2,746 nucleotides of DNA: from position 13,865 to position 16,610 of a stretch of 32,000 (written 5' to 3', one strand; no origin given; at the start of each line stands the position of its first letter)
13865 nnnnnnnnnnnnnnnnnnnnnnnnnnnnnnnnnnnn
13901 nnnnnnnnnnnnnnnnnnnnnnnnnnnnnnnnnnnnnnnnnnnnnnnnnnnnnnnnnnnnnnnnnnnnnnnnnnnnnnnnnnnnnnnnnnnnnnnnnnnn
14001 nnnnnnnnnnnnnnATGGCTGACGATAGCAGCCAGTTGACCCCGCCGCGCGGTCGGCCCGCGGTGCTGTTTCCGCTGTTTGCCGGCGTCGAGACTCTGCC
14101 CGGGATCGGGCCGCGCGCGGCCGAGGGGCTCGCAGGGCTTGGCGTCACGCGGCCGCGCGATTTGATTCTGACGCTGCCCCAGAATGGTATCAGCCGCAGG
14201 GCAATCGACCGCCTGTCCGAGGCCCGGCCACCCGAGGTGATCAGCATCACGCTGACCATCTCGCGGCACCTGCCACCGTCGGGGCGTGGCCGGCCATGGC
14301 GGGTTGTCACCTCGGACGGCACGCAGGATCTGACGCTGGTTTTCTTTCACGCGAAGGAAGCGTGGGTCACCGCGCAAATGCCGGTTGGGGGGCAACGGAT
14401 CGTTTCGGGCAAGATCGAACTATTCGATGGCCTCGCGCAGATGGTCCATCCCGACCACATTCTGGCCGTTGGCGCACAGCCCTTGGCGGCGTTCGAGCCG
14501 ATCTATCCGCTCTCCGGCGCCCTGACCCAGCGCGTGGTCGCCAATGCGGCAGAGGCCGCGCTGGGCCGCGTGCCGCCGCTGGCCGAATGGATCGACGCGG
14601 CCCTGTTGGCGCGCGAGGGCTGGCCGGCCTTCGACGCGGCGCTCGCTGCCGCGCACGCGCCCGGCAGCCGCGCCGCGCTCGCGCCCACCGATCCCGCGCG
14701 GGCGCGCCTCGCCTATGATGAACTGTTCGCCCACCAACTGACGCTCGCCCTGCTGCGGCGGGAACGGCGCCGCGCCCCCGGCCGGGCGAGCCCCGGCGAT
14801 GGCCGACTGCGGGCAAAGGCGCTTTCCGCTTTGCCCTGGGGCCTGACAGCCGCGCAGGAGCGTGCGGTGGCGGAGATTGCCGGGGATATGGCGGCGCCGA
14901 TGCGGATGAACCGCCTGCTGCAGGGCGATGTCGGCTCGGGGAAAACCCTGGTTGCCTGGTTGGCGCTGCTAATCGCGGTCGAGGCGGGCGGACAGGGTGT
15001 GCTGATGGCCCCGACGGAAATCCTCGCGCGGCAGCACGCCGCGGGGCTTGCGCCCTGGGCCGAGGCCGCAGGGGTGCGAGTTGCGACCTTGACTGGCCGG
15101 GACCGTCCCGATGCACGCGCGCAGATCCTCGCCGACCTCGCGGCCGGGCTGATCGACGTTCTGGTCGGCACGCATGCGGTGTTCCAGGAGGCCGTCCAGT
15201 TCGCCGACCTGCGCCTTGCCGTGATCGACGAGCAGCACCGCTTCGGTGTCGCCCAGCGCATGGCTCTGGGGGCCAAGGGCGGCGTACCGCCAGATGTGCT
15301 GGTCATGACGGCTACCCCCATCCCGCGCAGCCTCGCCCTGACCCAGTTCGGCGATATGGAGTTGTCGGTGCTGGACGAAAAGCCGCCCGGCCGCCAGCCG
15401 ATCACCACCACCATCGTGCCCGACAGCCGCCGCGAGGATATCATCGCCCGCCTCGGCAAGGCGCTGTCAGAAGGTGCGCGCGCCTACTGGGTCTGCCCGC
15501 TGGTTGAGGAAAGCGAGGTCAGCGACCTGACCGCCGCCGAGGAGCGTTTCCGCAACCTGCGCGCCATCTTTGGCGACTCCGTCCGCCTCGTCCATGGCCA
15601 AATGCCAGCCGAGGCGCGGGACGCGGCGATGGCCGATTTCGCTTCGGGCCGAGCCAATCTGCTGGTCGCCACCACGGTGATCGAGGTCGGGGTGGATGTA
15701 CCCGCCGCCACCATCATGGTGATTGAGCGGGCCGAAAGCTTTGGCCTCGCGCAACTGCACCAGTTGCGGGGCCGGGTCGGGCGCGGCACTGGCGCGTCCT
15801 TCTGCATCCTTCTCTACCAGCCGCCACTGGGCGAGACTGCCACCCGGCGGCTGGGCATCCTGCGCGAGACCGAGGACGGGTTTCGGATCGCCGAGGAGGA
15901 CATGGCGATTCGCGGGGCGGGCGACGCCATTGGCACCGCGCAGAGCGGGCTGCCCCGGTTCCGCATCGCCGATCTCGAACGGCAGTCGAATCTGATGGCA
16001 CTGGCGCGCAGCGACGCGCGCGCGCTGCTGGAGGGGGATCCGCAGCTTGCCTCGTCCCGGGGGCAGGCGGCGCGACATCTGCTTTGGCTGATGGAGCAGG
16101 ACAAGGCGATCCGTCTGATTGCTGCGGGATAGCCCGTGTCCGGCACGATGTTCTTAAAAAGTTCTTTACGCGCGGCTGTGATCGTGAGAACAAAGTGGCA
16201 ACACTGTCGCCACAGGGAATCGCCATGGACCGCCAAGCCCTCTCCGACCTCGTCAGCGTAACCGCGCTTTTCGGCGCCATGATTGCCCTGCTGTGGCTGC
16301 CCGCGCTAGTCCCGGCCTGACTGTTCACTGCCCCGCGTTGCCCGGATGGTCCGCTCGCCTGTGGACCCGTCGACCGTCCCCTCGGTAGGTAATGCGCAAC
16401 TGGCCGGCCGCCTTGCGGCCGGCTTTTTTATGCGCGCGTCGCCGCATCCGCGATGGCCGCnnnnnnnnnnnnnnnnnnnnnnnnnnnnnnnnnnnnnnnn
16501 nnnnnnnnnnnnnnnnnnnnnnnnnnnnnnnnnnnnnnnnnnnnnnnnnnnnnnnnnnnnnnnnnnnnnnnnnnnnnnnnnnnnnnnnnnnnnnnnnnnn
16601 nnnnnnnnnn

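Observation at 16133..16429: Perfect LexA (SOS) box, 31-codon hydrophobic ORF and strong terminator downstream of recG: candidate undescribed SOS-induced small membrane protein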

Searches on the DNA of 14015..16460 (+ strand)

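Call 48: search_rna_families(source=window, start=16100, end=16460, threshold=evalue, max_evalue=10)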
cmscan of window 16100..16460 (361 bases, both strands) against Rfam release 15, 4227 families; matches with E-value up to 10: 3.
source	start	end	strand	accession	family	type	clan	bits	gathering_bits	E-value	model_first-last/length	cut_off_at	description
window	16354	16429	+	RF02631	Hrs13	Gene; sRNA;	-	23.2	52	0.0012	1-82/82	no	Hfq-regulated sRNA 13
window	16366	16431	-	RF01759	sucC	Cis-reg;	-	15.4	50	1.3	1-70/70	no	sucC RNA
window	16329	16430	+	RF02784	SorX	Gene; sRNA;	-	11.8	46.6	4.6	1-73/73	no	Singlet oxygen resistance RNA X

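Call 52: search_rna_families(sources=[L076, L069, L063, L058, L066, L054, L038, L047, L030, L061, L015, L009], threshold=gathering)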
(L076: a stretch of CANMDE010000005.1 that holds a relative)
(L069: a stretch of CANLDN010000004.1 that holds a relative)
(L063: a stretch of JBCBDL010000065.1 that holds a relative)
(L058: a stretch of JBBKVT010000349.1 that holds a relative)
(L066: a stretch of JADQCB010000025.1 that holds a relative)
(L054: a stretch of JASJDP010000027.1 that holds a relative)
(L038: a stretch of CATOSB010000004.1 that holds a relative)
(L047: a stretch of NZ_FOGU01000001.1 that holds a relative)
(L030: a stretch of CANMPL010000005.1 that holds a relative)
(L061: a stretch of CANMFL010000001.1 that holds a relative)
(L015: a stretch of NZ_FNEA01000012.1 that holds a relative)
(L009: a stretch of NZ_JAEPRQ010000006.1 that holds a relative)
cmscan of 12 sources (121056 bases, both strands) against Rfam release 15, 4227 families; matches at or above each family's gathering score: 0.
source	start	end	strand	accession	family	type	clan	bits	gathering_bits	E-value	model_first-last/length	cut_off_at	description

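Call 59: build_rna_model(alignment_id=A5)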
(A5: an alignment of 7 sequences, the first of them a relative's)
Model R1 built from alignment A5 (7 sequences, 193 columns); structure: RNAalifold consensus.
model positions 181; base pairs 39; branch points 3; effective number of sequences 1.75; information 0.59 bits per position. Calibrated on 0.2 Mb of random sequence (short: E-values are rough).
structure used (alignment columns):
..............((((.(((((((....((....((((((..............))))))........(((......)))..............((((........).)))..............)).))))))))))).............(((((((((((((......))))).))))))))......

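Call 60: search_with_rna_model(model_id=R1, sources=[window, L001, L002, L003, L004, L005, L006, L007, L008, L009, L011, L013, L014, L015, L016, L017, L018, L019, L020, L021, L022, L023, L024, L025, L026, L027, L028, L029, L030, L031, L032, L033, L034, L035, L036, L037, L038, L039, L040, L041, L042, L043, L044, L045, L046, L047, L048, L049, L050, L051, L052, L053, L054, L055, L056, L057, L058, L059, L060, L061, L062, L063, L064, L065, L066, L067, L068, L069, L070, L071, L072, L073, L074, L075, L076, L077, L078, L079, L080], max_evalue=1, make_alignment=true)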
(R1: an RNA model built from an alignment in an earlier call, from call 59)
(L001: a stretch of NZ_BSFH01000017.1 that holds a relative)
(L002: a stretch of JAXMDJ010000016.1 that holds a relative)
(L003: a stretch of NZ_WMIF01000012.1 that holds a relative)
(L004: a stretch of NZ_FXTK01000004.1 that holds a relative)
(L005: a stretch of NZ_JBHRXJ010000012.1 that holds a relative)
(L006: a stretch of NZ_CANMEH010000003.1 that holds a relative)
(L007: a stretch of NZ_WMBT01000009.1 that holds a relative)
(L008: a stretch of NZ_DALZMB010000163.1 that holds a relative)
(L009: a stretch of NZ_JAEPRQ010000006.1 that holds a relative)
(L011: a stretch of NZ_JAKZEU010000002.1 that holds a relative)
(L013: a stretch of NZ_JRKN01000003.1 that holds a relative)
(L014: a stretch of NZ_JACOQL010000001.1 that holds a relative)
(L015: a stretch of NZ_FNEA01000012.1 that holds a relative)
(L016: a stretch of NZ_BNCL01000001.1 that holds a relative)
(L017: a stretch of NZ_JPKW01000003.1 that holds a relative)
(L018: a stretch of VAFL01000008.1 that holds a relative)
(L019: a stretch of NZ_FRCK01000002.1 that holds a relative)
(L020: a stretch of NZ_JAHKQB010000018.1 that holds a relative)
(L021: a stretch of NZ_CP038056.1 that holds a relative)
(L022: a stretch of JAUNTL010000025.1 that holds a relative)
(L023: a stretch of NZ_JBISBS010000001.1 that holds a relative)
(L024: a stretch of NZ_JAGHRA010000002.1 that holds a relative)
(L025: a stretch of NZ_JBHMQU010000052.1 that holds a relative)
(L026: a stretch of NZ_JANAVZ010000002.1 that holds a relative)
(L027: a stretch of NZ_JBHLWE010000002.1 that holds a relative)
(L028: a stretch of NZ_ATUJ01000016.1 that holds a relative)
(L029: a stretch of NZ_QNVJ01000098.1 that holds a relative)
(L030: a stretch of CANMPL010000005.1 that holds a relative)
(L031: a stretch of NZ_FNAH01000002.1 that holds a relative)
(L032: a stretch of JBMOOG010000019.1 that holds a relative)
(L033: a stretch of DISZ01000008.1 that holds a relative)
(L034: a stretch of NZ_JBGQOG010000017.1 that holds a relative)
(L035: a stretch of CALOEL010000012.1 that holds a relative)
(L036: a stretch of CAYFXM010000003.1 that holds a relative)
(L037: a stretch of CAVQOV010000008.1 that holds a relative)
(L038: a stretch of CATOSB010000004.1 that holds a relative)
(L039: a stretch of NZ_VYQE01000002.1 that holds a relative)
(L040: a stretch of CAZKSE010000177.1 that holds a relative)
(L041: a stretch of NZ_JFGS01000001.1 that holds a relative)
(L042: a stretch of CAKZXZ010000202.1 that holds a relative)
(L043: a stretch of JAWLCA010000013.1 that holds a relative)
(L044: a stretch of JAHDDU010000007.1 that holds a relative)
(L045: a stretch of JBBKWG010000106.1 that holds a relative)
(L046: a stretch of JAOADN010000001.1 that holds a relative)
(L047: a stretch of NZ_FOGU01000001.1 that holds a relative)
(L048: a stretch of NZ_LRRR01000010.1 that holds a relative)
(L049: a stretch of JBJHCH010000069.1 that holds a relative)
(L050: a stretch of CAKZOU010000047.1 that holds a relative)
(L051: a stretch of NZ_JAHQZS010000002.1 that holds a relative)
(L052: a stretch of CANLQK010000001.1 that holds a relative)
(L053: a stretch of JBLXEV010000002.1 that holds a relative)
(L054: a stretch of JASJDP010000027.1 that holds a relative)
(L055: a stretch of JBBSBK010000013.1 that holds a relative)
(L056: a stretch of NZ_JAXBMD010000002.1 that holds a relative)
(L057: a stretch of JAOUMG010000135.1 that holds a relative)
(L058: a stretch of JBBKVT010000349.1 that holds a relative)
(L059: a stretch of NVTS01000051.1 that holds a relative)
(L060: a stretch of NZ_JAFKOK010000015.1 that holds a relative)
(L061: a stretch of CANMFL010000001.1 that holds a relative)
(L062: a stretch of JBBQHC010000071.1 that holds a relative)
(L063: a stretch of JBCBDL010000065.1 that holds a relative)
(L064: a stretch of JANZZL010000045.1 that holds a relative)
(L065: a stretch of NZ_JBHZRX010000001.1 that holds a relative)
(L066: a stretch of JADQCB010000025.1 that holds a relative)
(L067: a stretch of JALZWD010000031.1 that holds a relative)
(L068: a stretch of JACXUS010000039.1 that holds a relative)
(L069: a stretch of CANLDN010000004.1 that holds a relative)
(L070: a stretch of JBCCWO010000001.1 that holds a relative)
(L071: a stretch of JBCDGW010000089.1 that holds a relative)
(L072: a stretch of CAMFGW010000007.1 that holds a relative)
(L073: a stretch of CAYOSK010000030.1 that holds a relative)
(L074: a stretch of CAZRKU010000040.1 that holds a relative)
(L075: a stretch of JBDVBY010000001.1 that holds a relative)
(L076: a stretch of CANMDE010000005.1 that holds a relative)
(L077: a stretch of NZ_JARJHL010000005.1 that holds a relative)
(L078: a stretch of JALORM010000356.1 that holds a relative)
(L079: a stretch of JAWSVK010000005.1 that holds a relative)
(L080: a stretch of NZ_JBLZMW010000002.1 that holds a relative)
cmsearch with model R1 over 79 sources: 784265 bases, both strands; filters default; matches with E-value up to 1: 56.
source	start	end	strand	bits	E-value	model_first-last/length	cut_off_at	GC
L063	6308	6490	+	192.4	2.2e-49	1-181/181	no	0.58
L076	6327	6507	+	189.3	1.5e-48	1-181/181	no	0.62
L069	6306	6485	+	183.4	5.5e-47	1-181/181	no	0.6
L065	6295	6480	+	166.4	2.1e-42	1-181/181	no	0.57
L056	6307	6481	+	162.1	2.9e-41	1-181/181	no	0.57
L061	6311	6487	+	153.8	5e-39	1-181/181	no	0.56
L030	6315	6491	+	139.1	4.6e-35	1-181/181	no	0.6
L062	6315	6504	+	97.3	7.9e-24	1-181/181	no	0.63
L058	6306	6478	+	95.4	2.5e-23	1-181/181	no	0.64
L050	6323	6485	+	91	4e-22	1-181/181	no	0.68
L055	6326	6512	+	77.7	1.4e-18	1-181/181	no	0.63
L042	6069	6251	+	74.1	1.4e-17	1-181/181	no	0.55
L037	6316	6492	+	71.6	6.5e-17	1-181/181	no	0.65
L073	6314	6496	+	71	9.4e-17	1-181/181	no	0.57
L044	6314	6501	+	61.6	3.1e-14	1-181/181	no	0.56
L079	6333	6521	+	60.1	8e-14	1-181/181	no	0.51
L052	6314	6519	+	59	1.6e-13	1-181/181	no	0.55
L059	6333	6515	+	53.1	6.2e-12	1-181/181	no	0.48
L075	6375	6532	+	48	1.5e-10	1-181/181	no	0.56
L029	6301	6467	+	43.7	2e-09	1-181/181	no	0.68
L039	6303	6498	+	43.6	2.2e-09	1-181/181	no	0.71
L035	6306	6442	+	43.3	2.6e-09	1-181/181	no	0.68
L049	6384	6464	+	41.3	9.3e-09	1-181/181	no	0.72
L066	6315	6477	+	40.6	1.4e-08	1-181/181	no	0.68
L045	6329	6498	+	40.4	1.6e-08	1-181/181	no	0.61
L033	6330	6434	+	39.4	2.9e-08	1-181/181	no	0.7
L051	6331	6507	+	38.4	5.4e-08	1-181/181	no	0.66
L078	2507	2663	+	38.1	6.7e-08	1-181/181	no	0.71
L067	3063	3263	+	37.1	1.3e-07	1-181/181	no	0.53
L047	6417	6502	+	36.4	1.9e-07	1-181/181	no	0.65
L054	6306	6492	+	36.2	2.1e-07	1-181/181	no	0.67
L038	6308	6486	+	35.7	2.9e-07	1-181/181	no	0.63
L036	6315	6462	+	35.4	3.5e-07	1-181/181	no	0.61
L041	6453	6537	+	35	4.4e-07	1-181/181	no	0.69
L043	6341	6462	+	32.6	1.9e-06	1-181/181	no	0.61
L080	6429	6590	+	32.4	2.2e-06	1-181/181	no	0.62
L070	6412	6477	+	30.6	6.9e-06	1-181/181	no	0.64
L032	6378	6446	+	29.9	1e-05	1-181/181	no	0.72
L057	3325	3408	+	25.8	0.00013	1-181/181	no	0.58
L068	5811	5886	+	24.9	0.00024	1-181/181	no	0.66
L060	6308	6404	+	24.2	0.00035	1-181/181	no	0.69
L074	4799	4887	+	24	0.0004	1-181/181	no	0.61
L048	6308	6413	+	23.7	0.0005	1-181/181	no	0.62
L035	5764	5852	-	18.6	0.011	1-181/181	no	0.71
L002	6345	6421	+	17.3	0.026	1-181/181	no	0.64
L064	4818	4893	+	17.3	0.026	1-181/181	no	0.78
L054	5767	5856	-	15.8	0.065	1-181/181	no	0.67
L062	6467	6497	-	15.7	0.069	144-174/181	no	0.81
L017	6310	6379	+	14.2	0.18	1-181/181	no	0.69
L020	6283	6379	+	13.9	0.21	1-181/181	no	0.68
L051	5767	5855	-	13.8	0.22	1-181/181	no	0.67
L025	1471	1554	+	13.8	0.23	1-181/181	no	0.71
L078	2626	2657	-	12.9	0.39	143-175/181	no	0.88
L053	6423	6497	+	12.7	0.45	1-181/181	no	0.61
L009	6305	6406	+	12.6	0.47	1-181/181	no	0.67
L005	6328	6412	+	12.2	0.6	1-181/181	no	0.67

Alignment A6: 56 matches aligned to the model, 363 columns, each read 5' to 3' on its own strand. Consensus structure (alignment columns), stored with it:
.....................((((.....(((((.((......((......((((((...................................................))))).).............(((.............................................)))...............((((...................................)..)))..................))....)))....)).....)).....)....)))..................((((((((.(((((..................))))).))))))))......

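Call 62: search_with_rna_model(model_id=R1, sources=[L029, L030, L032, L033, L035, L036, L037, L038, L039, L041, L042, L043, L044, L045, L047, L048, L049, L050, L051, L052, L054, L055, L056, L057, L058, L059, L060, L061, L062, L063, L065, L066, L067, L068, L069, L070, L073, L074, L075, L076, L078, L079, L080], max_evalue=0.000001, make_alignment=true)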
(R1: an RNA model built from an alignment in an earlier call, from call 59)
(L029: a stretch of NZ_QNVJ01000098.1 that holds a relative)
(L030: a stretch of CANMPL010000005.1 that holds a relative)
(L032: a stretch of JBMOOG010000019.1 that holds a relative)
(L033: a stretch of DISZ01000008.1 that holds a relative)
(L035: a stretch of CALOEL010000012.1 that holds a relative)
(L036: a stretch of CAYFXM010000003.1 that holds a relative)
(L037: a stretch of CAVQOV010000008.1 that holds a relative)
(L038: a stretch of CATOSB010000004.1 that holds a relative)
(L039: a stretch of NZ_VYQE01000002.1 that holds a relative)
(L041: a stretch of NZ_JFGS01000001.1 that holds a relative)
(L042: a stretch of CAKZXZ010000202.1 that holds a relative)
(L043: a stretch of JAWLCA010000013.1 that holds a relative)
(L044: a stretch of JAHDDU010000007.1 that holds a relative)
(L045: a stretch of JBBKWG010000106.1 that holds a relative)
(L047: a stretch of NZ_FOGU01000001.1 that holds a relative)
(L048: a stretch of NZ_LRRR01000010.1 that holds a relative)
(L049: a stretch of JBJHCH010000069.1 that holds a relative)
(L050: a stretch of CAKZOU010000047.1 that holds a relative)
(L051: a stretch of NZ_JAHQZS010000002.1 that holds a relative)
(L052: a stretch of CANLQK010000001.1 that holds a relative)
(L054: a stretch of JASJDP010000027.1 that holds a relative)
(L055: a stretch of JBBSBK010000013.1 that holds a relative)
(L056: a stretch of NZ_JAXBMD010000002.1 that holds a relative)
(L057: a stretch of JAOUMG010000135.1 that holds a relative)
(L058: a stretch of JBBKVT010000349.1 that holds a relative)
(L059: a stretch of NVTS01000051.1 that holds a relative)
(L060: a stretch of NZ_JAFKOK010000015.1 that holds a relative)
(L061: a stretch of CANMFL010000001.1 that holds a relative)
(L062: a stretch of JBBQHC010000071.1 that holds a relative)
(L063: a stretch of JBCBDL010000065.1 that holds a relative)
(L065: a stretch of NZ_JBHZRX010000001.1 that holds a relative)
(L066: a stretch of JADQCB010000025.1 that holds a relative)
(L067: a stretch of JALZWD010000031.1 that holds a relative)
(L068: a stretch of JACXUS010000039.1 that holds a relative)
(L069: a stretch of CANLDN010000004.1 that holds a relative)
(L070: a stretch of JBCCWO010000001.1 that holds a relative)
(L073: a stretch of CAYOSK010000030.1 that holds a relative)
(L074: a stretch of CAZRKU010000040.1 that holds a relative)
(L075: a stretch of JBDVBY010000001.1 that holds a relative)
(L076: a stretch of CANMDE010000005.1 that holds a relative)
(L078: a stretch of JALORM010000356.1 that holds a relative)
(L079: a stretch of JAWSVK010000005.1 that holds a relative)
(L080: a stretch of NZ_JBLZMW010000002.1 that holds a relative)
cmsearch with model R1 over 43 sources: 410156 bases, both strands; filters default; matches with E-value up to 0.000001: 34.
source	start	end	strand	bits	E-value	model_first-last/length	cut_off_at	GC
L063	6308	6490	+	192.4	1.1e-49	1-181/181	no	0.58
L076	6327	6507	+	189.3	7.7e-49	1-181/181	no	0.62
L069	6306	6485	+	183.4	2.9e-47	1-181/181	no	0.6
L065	6295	6480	+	166.4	1.1e-42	1-181/181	no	0.57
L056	6307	6481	+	162.1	1.5e-41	1-181/181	no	0.57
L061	6311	6487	+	153.8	2.6e-39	1-181/181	no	0.56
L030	6315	6491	+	139.1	2.4e-35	1-181/181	no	0.6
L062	6315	6504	+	97.3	4.1e-24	1-181/181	no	0.63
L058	6306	6478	+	95.4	1.3e-23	1-181/181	no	0.64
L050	6323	6485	+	91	2.1e-22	1-181/181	no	0.68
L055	6326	6512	+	77.7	7.6e-19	1-181/181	no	0.63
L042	6069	6251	+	74.1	7.2e-18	1-181/181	no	0.55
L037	6316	6492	+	71.6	3.4e-17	1-181/181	no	0.65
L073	6314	6496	+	71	4.9e-17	1-181/181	no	0.57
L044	6314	6501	+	61.6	1.6e-14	1-181/181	no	0.56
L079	6333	6521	+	60.1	4.2e-14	1-181/181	no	0.51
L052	6314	6519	+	59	8.4e-14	1-181/181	no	0.55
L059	6333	6515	+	53.1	3.3e-12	1-181/181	no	0.48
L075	6375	6532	+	48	7.6e-11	1-181/181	no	0.56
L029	6301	6467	+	43.7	1.1e-09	1-181/181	no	0.68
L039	6303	6498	+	43.6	1.2e-09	1-181/181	no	0.71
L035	6306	6442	+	43.3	1.3e-09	1-181/181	no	0.68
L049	6384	6464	+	41.3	4.9e-09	1-181/181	no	0.72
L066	6315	6477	+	40.6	7.3e-09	1-181/181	no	0.68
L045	6329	6498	+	40.4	8.3e-09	1-181/181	no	0.61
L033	6330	6434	+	39.4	1.5e-08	1-181/181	no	0.7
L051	6331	6507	+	38.4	2.8e-08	1-181/181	no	0.66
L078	2507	2663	+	38.1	3.5e-08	1-181/181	no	0.71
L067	3063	3263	+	37.1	6.6e-08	1-181/181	no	0.53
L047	6417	6502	+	36.4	9.8e-08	1-181/181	no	0.65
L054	6306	6492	+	36.2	1.1e-07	1-181/181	no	0.67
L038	6308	6486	+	35.7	1.5e-07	1-181/181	no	0.63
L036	6315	6462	+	35.4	1.8e-07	1-181/181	no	0.61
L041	6453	6537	+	35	2.3e-07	1-181/181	no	0.69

Alignment A7: 34 matches aligned to the model, 349 columns, each read 5' to 3' on its own strand. Consensus structure (alignment columns), stored with it:
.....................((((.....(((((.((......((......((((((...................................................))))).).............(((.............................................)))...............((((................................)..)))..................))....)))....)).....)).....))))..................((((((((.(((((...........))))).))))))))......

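Call 74: search_rna_families(source=L076, start=6150, end=6520, threshold=evalue, max_evalue=10)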
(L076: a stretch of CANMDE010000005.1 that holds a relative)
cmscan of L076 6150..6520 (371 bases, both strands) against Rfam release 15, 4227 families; matches with E-value up to 10: 1.
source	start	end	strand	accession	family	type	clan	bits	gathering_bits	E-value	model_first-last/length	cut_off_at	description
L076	6389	6506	+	RF02232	sX13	Gene; sRNA;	-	17.6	50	0.37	1-115/115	no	Xanthomonadaceae sRNA sX13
